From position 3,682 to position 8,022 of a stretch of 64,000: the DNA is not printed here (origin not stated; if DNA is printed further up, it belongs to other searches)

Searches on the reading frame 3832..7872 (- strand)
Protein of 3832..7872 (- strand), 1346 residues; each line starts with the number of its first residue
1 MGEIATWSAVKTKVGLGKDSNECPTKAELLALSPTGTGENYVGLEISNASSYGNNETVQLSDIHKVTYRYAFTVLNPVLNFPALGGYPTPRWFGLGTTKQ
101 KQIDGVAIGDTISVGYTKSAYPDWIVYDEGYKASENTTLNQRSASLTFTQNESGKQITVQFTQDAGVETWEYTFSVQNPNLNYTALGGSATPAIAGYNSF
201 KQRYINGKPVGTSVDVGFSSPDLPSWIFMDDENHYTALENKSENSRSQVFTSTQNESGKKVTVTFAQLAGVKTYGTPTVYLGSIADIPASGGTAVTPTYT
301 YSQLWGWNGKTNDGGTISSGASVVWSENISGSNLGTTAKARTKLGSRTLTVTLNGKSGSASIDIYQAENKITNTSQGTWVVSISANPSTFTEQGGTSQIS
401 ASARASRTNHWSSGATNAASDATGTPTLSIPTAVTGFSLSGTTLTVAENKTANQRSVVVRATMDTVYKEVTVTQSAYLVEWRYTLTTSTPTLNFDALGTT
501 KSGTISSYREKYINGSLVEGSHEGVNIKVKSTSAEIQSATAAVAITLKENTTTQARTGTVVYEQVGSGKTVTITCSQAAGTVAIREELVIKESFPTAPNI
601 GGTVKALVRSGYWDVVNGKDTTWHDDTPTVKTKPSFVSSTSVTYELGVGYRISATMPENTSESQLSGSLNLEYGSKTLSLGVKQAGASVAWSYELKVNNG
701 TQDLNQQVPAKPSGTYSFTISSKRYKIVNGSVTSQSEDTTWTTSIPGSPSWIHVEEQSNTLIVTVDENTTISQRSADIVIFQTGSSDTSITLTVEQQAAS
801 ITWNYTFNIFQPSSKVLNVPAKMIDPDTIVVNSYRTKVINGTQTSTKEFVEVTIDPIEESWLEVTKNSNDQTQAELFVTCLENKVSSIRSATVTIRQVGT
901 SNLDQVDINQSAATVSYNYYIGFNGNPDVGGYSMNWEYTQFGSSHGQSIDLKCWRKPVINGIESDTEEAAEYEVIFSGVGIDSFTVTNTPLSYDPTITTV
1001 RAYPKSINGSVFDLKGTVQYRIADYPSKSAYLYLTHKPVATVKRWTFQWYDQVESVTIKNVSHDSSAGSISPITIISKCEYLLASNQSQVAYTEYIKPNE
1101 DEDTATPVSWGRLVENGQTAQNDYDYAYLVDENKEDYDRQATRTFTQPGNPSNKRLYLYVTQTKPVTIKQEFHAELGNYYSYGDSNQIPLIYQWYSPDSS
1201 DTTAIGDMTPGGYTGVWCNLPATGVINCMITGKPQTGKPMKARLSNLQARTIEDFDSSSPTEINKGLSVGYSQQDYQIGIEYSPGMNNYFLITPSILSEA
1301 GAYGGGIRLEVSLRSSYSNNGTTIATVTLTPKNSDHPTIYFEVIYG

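Call 31: search_protein_families(library=pfam, proteins=[window:3832-7872:-], max_evalue=0.001)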
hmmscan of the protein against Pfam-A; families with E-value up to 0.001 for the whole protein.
window:3832-7872:- (1346 aa): 1 family
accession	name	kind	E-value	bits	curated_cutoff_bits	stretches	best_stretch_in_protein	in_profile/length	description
PF13004.13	BACON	-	3.5e-19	69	25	2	741-797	1-61/61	Putative binding domain, N-terminal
